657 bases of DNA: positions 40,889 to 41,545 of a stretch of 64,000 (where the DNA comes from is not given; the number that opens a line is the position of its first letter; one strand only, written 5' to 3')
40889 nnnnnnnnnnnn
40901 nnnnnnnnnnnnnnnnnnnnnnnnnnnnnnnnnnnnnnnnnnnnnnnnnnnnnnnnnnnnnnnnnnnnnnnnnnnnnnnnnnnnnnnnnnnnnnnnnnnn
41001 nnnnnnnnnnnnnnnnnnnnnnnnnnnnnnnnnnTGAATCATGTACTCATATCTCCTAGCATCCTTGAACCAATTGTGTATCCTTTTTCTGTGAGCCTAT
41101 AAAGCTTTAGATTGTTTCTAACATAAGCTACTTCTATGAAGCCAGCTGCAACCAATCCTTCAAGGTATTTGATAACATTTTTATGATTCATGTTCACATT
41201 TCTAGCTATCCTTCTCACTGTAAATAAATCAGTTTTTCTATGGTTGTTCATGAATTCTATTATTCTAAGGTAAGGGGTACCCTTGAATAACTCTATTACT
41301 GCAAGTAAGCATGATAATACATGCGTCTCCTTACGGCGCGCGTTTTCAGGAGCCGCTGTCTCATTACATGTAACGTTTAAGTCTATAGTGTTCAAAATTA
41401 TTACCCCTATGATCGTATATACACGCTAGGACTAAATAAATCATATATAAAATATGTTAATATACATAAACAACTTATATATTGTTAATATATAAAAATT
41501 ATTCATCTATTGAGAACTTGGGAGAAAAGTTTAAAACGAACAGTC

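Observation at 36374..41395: TasA/camelysin-like fibre (bundling-pilus-like) locus with its own signal peptidase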

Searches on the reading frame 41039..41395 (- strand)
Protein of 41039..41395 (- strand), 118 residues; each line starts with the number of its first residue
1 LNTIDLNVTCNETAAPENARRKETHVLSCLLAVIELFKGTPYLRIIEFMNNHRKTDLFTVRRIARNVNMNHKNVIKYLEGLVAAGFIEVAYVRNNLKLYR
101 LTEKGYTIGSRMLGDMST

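Call 3: search_protein_families(library=pfam, proteins=[window:41039-41395:-], max_evalue=1)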
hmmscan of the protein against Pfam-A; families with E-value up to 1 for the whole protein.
window:41039-41395:- (118 aa): 14 families
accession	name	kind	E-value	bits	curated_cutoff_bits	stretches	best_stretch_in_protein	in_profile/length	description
PF14947.12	HTH_45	-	4.4e-07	30.3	25.5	1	62-108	24-65/77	Winged helix-turn-helix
PF07381.18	EarA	-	0.00057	20.1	22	1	60-108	28-86/90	EarA-like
PF02082.26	Rrf2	-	0.00096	19.7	30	1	43-89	9-55/132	Iron-dependent Transcriptional regulator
PF01978.25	TrmB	-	0.0021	18.3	25.6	1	58-101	23-64/68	Sugar-specific transcriptional regulator TrmB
PF13730.12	HTH_36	-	0.02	15.1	25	1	44-87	13-55/55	Helix-turn-helix domain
PF21984.2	DnaD_N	-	0.025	15.2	27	1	46-92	23-70/101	DnaD N-terminal domain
PF21320.3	HTH_65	-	0.036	14.7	24.1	1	55-93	22-60/75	Rv2258c-like winged HTH domain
PF09202.17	Rio2_N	-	0.039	14.7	27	1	51-106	18-71/82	Rio2, N-terminal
PF09669.15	Phage_pRha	-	0.046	14.7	29.9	1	61-108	4-65/91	Phage regulatory protein Rha (Phage_pRha)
PF20290.3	MC4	-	0.049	14.4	28.1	1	55-113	46-106/133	ABC-three component (ABC-3C) system Middle Component 4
PF25212.1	HVO_A0114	-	0.069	13.4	27.6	1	44-90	26-69/84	HVO_A0114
PF22194.2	F-93_WHD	-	0.08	13.5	28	1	65-105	23-62/62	F-93, winged-helix domain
PF13463.12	HTH_27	-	0.13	13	22.2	1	59-105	20-68/68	Winged helix DNA-binding domain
PF09339.16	HTH_IclR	-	0.13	12.5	22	1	43-88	6-49/52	IclR helix-turn-helix domain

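Call 4: search_protein_families(library=ncbifam, proteins=[window:41039-41395:-], max_evalue=1)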
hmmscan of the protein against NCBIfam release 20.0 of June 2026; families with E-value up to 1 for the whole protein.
window:41039-41395:- (118 aa): 6 families
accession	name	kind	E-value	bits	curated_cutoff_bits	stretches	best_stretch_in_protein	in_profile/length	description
NF053610.1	Sso10a_fam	subfamily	3.8e-07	30.1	60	1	62-106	22-61/64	Sso10a family chromatin protein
NF003210.0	PRK04172.1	equivalog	0.0071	15.2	350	1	44-108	10-69/496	phenylalanine--tRNA ligase subunit alpha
NF007342.0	PRK09834.1-4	equivalog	0.0085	15.1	251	1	43-108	18-77/263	DNA-binding transcriptional regulator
NF053658.1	SSO5209_fam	equivalog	0.018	14.7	140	1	78-108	39-66/81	SSO5209 family protein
TIGR02431.1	pcaR_pcaU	subfamily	0.045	13.1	284.75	1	43-115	12-77/248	beta-ketoadipate pathway transcriptional regulators, PcaR/PcaU/PobR family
NF038232.1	STM3845_fam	equivalog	0.081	12.6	100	1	20-105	178-250/277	retron St85 family effector protein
